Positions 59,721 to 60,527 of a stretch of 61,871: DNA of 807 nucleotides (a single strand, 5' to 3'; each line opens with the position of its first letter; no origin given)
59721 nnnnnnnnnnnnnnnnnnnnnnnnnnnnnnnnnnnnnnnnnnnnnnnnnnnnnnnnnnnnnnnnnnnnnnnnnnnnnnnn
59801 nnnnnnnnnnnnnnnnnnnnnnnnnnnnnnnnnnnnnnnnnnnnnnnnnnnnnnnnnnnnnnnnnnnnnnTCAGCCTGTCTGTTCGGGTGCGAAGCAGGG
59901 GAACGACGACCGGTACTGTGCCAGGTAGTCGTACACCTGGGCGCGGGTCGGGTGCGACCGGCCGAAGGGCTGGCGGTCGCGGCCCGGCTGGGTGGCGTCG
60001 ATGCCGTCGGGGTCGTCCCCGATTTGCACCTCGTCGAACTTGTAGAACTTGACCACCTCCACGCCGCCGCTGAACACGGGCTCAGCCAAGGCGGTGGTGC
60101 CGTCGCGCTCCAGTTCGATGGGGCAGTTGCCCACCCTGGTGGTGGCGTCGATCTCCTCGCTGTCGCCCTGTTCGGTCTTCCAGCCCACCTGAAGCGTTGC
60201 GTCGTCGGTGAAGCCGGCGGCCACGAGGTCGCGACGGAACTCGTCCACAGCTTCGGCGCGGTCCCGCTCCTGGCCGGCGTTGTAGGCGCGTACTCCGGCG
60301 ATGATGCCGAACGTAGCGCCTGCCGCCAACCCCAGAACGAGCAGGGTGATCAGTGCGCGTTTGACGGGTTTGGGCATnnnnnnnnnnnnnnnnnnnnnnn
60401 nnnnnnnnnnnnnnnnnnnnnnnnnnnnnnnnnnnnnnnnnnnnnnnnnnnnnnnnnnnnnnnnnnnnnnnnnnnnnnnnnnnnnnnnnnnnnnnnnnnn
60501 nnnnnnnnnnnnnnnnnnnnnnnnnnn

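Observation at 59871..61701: Three tandem paralogs (H, I, J) with a conserved Cys pair and a G+C gradient suggesting repeated acquisition or stepwise amelioration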

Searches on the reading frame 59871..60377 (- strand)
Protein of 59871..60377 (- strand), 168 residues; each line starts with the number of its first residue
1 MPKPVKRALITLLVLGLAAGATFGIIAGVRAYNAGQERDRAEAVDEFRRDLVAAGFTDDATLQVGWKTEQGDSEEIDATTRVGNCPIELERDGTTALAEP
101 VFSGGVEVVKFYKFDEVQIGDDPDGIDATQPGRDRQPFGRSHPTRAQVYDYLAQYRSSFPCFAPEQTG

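Call 6: search_protein_families(library=pfam, proteins=[window:59871-60377:-], max_evalue=1)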
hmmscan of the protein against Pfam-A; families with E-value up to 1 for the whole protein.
window:59871-60377:- (168 aa): 0 families

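Call 11: search_protein_families(library=ncbifam, proteins=[window:59871-60377:-], max_evalue=0.01)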
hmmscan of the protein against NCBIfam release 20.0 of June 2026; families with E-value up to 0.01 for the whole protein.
window:59871-60377:- (168 aa): 0 families

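Call 12: find_homologous_proteins(query=A1, max_evalue=0.01)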
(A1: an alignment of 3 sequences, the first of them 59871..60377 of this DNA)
Query A1 (3 sequences) (168 aa, profile of the alignment): 6 proteins with E <= 0.01 among 8000 candidates.
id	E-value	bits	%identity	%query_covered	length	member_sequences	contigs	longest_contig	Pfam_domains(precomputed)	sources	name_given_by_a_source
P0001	1.5e-78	280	100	100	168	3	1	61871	-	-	-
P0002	2.8e-70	253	38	81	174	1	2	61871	-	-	-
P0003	1.2e-62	229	43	75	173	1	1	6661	-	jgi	jgi:hypothetical protein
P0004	6.6e-52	194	36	85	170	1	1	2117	-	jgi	jgi:hypothetical protein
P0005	5.1e-41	158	27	55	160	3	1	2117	-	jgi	jgi:hypothetical protein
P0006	6.4e-24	103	28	11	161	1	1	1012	-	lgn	-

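Call 14: find_encoding_contigs(protein=P0003, flank=10000)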
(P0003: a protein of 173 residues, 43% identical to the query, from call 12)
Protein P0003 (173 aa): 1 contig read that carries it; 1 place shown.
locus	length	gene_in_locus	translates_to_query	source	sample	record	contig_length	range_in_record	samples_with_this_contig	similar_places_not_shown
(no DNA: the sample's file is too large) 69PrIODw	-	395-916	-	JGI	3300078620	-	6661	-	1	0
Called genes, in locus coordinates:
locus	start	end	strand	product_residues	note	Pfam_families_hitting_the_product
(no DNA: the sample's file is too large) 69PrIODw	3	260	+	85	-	?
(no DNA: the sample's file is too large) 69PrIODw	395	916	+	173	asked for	-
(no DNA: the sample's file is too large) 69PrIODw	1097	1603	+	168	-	-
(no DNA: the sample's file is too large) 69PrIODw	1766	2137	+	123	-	-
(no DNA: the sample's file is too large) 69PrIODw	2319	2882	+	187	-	-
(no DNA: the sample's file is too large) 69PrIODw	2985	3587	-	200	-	PF18306:LDcluster4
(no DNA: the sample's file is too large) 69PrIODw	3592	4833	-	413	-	-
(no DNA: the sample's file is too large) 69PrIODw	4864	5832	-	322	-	PF00294:PfkB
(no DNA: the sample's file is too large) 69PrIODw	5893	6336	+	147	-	-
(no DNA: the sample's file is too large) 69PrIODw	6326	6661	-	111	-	?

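Call 15: find_encoding_contigs(protein=P0004, flank=10000)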
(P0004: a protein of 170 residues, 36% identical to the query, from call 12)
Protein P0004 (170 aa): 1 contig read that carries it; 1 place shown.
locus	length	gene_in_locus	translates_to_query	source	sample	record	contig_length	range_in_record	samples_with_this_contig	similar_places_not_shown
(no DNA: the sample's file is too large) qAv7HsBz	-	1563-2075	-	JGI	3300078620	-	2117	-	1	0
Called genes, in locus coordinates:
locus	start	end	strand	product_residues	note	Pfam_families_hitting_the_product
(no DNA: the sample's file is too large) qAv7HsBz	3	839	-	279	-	?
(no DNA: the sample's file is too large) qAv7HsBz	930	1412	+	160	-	-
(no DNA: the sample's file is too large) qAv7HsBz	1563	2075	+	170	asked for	-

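Call 23: search_protein_families(library=phrogs, proteins=[window:59871-60377:-], max_evalue=0.1)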
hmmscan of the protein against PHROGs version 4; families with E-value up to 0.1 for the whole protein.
window:59871-60377:- (168 aa): 0 families

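Call 27: find_related_loci(query=A3, collection=metagenome_contigs, flank=10000)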
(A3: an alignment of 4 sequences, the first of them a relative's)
Query A3 (174 aa) in metagenome_contigs; peptide patterns used: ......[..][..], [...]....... (x = any residue, [..] = any of these).
103 stretches matched a pattern, but none encodes a relative of the query by tblastn (E <= 1e-3).

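Call 28: find_related_loci(query=A3, collection=genome_contigs, flank=10000)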
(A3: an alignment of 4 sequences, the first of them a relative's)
Query A3 (174 aa) in genome_contigs; peptide patterns used: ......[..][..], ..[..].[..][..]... (x = any residue, [..] = any of these).
37 stretches matched a pattern, but none encodes a relative of the query by tblastn (E <= 1e-3).

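Call 30: search_protein_representatives(alignment_id=A2)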
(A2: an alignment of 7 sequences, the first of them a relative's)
Query: 7 sequences, 165 profile positions. Proteins with E-value up to 0.001 (for the whole library): 21; up to 1e-10: 8; up to 1e-30: 3. The best 21 are listed.
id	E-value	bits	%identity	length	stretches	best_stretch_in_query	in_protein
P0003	5.0e-68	244.4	-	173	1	1-164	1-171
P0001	1.4e-64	233.2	-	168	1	1-164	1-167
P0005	4.1e-51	189.4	-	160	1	1-160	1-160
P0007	4.7e-29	117.7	-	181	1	13-162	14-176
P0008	2.0e-24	102.6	-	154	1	1-162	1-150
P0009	7.5e-23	97.5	-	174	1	11-154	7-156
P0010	1.4e-16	77.1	-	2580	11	79-113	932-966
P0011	1.8e-13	67.0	-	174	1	12-128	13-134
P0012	8.9e-10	55.0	-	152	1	5-144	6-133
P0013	1.1e-06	44.9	-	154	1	5-127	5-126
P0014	7.0e-06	42.3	-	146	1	10-163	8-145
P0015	7.9e-06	42.1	-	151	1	4-127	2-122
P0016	1.4e-05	41.3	-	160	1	4-160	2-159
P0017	3.3e-05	40.1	-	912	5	10-76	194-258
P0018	4.6e-05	39.7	-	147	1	11-121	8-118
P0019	1.6e-04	37.9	-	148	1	5-160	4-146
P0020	2.4e-04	37.3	-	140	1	53-160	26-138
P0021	2.9e-04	37.0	-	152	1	11-119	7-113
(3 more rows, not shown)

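Call 32: list_cluster_members(proteins=[P0007, P0008, P0009, P0011, P0012, P0013, P0014, P0015, P0016, P0018])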
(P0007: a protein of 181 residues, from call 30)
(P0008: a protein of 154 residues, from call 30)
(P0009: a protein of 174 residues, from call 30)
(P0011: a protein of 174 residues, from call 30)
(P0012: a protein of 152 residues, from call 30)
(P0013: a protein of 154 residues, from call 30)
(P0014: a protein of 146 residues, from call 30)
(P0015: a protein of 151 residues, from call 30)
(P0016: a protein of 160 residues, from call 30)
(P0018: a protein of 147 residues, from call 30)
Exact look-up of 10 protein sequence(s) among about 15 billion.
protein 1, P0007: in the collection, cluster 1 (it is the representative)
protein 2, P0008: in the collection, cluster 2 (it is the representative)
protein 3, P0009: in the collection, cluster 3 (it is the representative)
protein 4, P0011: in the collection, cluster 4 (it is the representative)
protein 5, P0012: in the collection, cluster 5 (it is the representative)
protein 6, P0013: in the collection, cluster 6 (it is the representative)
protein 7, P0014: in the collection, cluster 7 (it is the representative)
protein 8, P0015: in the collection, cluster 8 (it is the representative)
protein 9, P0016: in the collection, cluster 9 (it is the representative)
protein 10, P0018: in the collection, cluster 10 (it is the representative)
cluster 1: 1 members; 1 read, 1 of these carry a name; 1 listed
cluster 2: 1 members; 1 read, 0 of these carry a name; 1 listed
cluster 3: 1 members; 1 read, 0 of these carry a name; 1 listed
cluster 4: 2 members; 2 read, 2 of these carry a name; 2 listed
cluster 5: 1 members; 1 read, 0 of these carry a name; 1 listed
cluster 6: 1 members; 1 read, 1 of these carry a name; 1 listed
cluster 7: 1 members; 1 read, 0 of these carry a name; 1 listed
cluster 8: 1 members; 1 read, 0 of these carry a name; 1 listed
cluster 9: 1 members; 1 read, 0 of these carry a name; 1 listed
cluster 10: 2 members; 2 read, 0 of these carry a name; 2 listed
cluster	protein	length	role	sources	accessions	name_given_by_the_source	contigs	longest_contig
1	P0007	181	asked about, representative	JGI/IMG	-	hypothetical protein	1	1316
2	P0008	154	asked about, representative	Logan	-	-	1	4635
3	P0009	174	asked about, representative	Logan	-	-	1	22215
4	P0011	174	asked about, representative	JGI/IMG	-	hypothetical protein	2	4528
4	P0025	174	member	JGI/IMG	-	hypothetical protein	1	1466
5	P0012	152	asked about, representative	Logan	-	-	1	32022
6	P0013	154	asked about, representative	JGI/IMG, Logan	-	hypothetical protein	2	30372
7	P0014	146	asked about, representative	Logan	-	-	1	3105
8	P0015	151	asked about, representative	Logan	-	-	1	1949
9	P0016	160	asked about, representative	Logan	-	-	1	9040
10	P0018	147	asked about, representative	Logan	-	-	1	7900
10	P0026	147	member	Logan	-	-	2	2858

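Call 33: find_encoding_contigs(protein=P0012, flank=10000, max_places=2)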
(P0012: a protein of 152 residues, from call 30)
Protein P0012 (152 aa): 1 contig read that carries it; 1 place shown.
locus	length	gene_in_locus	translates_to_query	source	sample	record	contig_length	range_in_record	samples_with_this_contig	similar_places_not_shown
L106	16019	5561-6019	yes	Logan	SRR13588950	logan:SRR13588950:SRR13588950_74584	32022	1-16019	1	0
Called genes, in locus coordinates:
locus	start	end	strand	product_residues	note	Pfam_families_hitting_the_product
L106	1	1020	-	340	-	?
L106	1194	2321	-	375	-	PF08529:NusA_N, PF00575:S1, PF13184:KH_NusA_1st, PF07650:KH_2 (weak), PF26594:KH_NusA_2nd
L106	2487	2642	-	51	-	-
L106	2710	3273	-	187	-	PF02245:Pur_DNA_glyco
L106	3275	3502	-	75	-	PF06150:ChaB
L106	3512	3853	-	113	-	-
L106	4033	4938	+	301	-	PF01595:CNNM, PF00571:CBS (weak)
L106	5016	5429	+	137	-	PF04138:GtrA_DPMS_TM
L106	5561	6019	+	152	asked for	-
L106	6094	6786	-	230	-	PF07510:GmrSD_C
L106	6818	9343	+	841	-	PF17900:Peptidase_M1_N, PF01433:Peptidase_M1, PF11838:ERAP1_C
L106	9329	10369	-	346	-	PF01351:RNase_HII, PF02021:UPF0102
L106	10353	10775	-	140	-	-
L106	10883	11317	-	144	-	PF01245:Ribosomal_L19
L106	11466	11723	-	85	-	-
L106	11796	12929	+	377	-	PF00390:malic, PF03949:Malic_M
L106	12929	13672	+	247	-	PF12146:Hydrolase_4, PF12697:Abhydrolase_6 (weak)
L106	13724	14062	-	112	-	-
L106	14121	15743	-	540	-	PF00437:T2SSE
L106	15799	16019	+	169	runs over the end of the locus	PF00588:SpoU_methylase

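Call 34: find_encoding_contigs(protein=P0009, flank=10000, max_places=2)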
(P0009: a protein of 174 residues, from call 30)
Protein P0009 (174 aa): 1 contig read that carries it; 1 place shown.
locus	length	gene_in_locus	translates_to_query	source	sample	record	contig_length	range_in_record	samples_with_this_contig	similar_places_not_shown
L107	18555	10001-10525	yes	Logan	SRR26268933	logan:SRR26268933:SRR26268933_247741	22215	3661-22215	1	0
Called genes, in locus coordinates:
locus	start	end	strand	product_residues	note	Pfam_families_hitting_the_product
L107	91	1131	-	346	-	PF01341:Glyco_hydro_6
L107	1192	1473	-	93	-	PF18910:DUF5665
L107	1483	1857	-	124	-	-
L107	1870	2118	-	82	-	-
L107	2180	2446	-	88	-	PF04226:Transgly_assoc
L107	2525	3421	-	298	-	PF00483:NTP_transferase, PF01128:IspD (faint), PF12804:NTP_transf_3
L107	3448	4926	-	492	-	PF02934:GatB_N, PF02637:GatB_Yqey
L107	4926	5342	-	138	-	-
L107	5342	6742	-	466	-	PF01425:Amidase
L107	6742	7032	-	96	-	PF02686:GatC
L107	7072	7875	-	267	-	-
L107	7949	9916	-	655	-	PF00270:DEAD (weak), PF04851:ResIII, PF17757:UvrB_inter, PF27431:UvrB_3rd, PF00271:Helicase_C, PF12344:UvrB, PF02151:UVR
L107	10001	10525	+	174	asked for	-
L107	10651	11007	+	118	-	-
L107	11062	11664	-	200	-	PF18306:LDcluster4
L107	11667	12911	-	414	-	-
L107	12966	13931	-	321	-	PF00294:PfkB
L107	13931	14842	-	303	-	PF01116:F_bP_aldolase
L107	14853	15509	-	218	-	-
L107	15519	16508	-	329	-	PF02779:Transket_pyr, PF02780:Transketolase_C, PF22613:Transketolase_C_1 (weak)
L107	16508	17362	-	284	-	PF00456:Transketolase_N, PF13292:DXP_synthase_N, PF00676:E1_dh (weak)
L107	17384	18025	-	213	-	PF00834:Ribul_P_3_epim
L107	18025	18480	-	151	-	PF02502:LacAB_rpiB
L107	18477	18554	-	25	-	?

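Call 35: find_encoding_contigs(protein=P0013, flank=10000, max_places=2)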
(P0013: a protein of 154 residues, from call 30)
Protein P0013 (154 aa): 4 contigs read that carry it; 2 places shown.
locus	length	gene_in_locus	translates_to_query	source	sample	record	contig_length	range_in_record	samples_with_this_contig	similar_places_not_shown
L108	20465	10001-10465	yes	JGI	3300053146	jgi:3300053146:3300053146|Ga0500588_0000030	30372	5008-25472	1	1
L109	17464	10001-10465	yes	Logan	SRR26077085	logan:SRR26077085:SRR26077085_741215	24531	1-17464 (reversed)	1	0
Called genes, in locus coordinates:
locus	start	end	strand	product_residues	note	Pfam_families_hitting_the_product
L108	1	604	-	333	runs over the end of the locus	-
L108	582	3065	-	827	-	PF02861:Clp_N, PF23569:NBD_SMAX1 (weak), PF00004:AAA, PF17871:AAA_lid_9, PF02151:UVR, PF00004:AAA, PF07724:AAA_2, PF10431:ClpB_D2-small, +10 more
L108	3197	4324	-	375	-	PF08529:NusA_N, PF00575:S1, PF13184:KH_NusA_1st, PF07650:KH_2 (weak), PF26594:KH_NusA_2nd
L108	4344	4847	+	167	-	PF00254:FKBP_C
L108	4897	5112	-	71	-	-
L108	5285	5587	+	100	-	-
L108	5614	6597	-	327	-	-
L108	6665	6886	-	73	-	PF04070:DUF378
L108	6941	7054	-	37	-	-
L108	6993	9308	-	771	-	PF00270:DEAD, PF13401:AAA_22 (weak), PF00271:Helicase_C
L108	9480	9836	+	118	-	PF04138:GtrA_DPMS_TM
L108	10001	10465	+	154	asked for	-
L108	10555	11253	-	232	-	PF07510:GmrSD_C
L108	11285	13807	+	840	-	PF17900:Peptidase_M1_N, PF01433:Peptidase_M1, PF11838:ERAP1_C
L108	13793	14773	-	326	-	PF01351:RNase_HII, PF02021:UPF0102, PF08378:NERD (faint)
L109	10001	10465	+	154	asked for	-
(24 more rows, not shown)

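Call 58: predict_structure(alignment_id=A5)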
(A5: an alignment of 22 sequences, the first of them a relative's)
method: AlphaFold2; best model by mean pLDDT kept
length: 174 residues; sequences in the alignment: 22
mean_pLDDT: 92.7   pTM: 0.80
mean pLDDT of the five models: 92.7, 91.8, 91.3, 91.2, 91.0
residues with pLDDT >= 90: 146; 70-90: 19; 50-70: 7; < 50: 2
segments of 3 or more residues with pLDDT < 50: none
pLDDT, mean of each block of 10 residues (from residue 1): 75 94 95 97 97 98 97 98 97 97 94 94 92 90 96 97 85 50
secondary structure, 60 per line:
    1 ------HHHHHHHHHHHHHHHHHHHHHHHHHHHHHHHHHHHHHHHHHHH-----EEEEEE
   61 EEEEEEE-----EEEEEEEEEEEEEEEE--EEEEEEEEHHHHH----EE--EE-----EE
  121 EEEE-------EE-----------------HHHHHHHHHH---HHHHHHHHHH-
elements in order: H7-49 E55-67 E73-88 E91-98 H99-103 E119-124 H151-160 H164-173

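Call 61: fold_search(model_id=the predicted structure, library=pdb)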
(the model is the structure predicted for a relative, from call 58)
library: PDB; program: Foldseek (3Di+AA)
matches with E <= 10: 241; with E <= 0.001: 0
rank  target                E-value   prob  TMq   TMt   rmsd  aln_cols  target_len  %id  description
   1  6v8i_AB               4.1e-01  0.20  0.18  0.18   6.9        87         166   13  Composite atomic model of the Staphylococcus aureus phage 80alpha baseplate (released 2020-03-04)
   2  8xb5_A                7.4e-01  0.05  0.15  0.07  19.0       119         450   13  Portal protein of SH-Ab15497 (released 2024-12-11)
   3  9shc                  9.9e-01  0.21  0.16  0.07   5.6        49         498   14  Structure of Streptococcus pneumoniae methionyl-tRNA synthetase bound to the sulphamoyl analogue of methionyl-adenylate (released 2025-09-24)
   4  8xb6_G                1.7e+00  0.04  0.16  0.08  20.9       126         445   15  Portal-vertex of SH-Ab15497 in C1 symmetry (released 2024-12-11)
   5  4oro_A                1.7e+00  0.03  0.08  0.08   9.2        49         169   22  Structure of Influenza B PB2 cap-binding domain complex with GDP (released 2015-05-20)
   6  5efc                  1.8e+00  0.02  0.08  0.08   9.2        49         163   22  Structure of Influenza B Lee PB2 cap-binding domain bound to GTP (released 2015-11-18)
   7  4zk9_A                1.9e+00  0.08  0.15  0.13   4.4        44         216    9  The chemokine binding protein of orf virus complexed with CCL2 (released 2015-07-08)
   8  9j3d_A                2.0e+00  0.11  0.14  0.07  15.4        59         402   14  Cryo-EM structure of TMexCD1-TOprJ1 (released 2025-08-13)
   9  9rpl_A                2.1e+00  0.06  0.15  0.11  11.4        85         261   15  Lactobacillus acidophilus SlpA self assembly domains I-II (aa 49-308) (released 2026-02-04)
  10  4mt4_A                2.1e+00  0.06  0.10  0.05  15.4        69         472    9  Crystal structure of the Campylobacter jejuni CmeC outer membrane channel (released 2014-09-24)
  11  8qpe_A                2.2e+00  0.09  0.17  0.02   6.2        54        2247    7  Cryo-EM Structure of Pre-B-like Complex (core part) (released 2024-05-22)
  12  4mt4_B                2.2e+00  0.06  0.11  0.05  15.8        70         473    8  Crystal structure of the Campylobacter jejuni CmeC outer membrane channel (released 2014-09-24)
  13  8wg0_B                2.2e+00  0.06  0.17  0.06  12.8        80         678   10  Crystal structure of GH97 glucodextranase from Flavobacterium johnsoniae in complex with glucose (released 2024-05-08)
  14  8jiw_BC               2.2e+00  0.05  0.12  0.10  11.9        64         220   16  Atomic structure of wheat ribosome reveals unique features of the plant ribosomes (released 2024-03-27)
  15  6eux                  2.2e+00  0.02  0.08  0.07   9.2        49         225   22  Structure of the midlink and cap-binding domains of influenza B polymerase PB2 subunit with a bound azaindazole cap-bind (released 2017-12-13)
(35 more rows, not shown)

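Call 64: find_encoding_contigs(protein=P0016, flank=6000, max_places=1)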
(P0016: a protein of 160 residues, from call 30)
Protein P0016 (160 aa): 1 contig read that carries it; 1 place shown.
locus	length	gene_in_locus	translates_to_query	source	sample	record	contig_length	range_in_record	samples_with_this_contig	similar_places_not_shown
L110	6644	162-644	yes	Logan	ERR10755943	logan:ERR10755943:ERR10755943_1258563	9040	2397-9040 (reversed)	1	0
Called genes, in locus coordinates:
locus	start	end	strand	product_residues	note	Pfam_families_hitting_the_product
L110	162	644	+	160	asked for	-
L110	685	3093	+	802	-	PF09364:XFP_N, PF03894:XFP, PF09363:XFP_C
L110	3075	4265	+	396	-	PF00871:Acetate_kinase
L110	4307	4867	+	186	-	-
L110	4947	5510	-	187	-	PF07884:VKOR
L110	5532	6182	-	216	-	PF00027:cNMP_binding, PF13545:HTH_Crp_2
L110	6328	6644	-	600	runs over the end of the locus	PF00004:AAA, PF07728:AAA_5 (weak), PF17862:AAA_lid_3 (weak), PF01434:Peptidase_M41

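Call 65: find_encoding_contigs(protein=P0018, flank=6000, max_places=1)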
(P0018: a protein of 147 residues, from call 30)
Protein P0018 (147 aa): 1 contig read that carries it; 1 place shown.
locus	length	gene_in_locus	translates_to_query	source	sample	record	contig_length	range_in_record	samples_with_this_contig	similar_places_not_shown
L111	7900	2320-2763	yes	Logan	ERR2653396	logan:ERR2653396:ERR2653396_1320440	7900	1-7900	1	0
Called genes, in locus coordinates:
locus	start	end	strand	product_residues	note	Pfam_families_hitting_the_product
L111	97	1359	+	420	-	PF08241:Methyltransf_11 (faint), PF01170:UPF0020 (weak), PF13649:Methyltransf_25 (weak), PF13847:Methyltransf_31 (weak)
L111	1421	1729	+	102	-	PF01016:Ribosomal_L27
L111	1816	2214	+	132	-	PF04138:GtrA_DPMS_TM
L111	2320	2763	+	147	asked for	-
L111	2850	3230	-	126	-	PF00072:Response_reg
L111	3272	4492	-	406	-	PF22694:CtpB_N-like (weak), PF00595:PDZ, PF13180:PDZ_2, PF17820:PDZ_6, PF03572:Peptidase_S41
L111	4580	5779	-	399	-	PF05257:CHAP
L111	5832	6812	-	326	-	PF18075:FtsX_ECD, PF02687:FtsX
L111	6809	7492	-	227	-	PF00005:ABC_tran, PF13304:AAA_21 (weak)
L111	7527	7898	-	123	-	?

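Call 66: find_encoding_contigs(protein=P0008, flank=6000, max_places=1)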
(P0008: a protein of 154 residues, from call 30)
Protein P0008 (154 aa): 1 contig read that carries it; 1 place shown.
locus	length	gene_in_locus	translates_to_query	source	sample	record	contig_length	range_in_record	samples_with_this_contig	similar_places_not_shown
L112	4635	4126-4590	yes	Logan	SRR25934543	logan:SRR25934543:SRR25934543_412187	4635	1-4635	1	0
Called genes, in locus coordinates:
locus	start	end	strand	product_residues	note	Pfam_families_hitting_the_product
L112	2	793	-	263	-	?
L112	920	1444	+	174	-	-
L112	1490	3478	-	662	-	PF00270:DEAD (faint), PF04851:ResIII, PF17757:UvrB_inter, PF27431:UvrB_3rd, PF00271:Helicase_C, PF12344:UvrB, PF02151:UVR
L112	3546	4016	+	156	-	-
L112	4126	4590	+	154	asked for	-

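Call 67: find_encoding_contigs(protein=P0011, flank=6000, max_places=1)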
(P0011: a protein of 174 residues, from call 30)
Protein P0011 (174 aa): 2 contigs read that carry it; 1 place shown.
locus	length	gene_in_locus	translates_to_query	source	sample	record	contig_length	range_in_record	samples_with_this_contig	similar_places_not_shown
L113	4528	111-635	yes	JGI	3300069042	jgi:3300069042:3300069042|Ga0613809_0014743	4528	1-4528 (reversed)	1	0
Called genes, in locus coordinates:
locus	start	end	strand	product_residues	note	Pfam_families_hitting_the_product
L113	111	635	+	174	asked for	-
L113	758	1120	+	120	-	-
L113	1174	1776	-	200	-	PF18306:LDcluster4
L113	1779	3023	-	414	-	-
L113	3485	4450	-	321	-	PF00294:PfkB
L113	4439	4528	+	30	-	?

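Call 83: fold_search(model_id=the predicted structure, library=viral)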
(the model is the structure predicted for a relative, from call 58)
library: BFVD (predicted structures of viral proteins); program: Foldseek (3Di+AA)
matches with E <= 10: 441; with E <= 0.001: 0
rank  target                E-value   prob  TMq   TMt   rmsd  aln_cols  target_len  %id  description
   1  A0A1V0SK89            6.7e-02  0.51  0.26  0.27  16.4       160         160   11  Uncharacterized protein [Klosneuvirus KNV1]
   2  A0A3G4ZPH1            6.7e-02  0.18  0.18  0.11  18.8       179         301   12  Uncharacterized protein [Terrestrivirus sp.]
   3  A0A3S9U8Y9            1.3e-01  0.35  0.13  0.13  18.0        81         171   20  Lipoprotein [Streptomyces phage Hiyaa]
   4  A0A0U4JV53            1.7e-01  0.77  0.17  0.35   7.4        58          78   14  Uncharacterized protein [Arthrobacter phage Tank]
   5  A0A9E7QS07            2.9e-01  0.30  0.19  0.17   8.2        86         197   16  Uncharacterized protein [Gordonia phage Patos]
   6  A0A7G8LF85            2.9e-01  0.15  0.14  0.17  10.7        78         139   17  (no name in the UniProt tables at hand)
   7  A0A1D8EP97            3.0e-01  0.16  0.16  0.20   9.9        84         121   10  (no name in the UniProt tables at hand)
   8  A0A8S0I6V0            3.2e-01  0.14  0.23  0.14  18.3       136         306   13  (no name in the UniProt tables at hand)
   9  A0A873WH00            3.2e-01  0.12  0.20  0.16  14.2       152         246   14  Uncharacterized protein [Klebsiella phage Miami]
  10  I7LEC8                4.1e-01  0.33  0.21  0.31   8.2        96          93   16  Uncharacterized protein [Yersinia phage phiR2-01]
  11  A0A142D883            4.3e-01  0.14  0.16  0.11  24.7       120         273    9  Maturation [Leviviridae sp.]
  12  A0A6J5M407            4.8e-01  0.10  0.16  0.17  11.3        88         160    8  Uncharacterized protein [uncultured Caudovirales phage]
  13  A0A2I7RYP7            5.8e-01  0.23  0.24  0.26   8.9       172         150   12  (no name in the UniProt tables at hand)
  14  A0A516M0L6            6.1e-01  0.16  0.17  0.29  10.5       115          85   14  (no name in the UniProt tables at hand)
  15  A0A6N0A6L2            6.9e-01  0.13  0.18  0.19  12.5        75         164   13  (no name in the UniProt tables at hand)
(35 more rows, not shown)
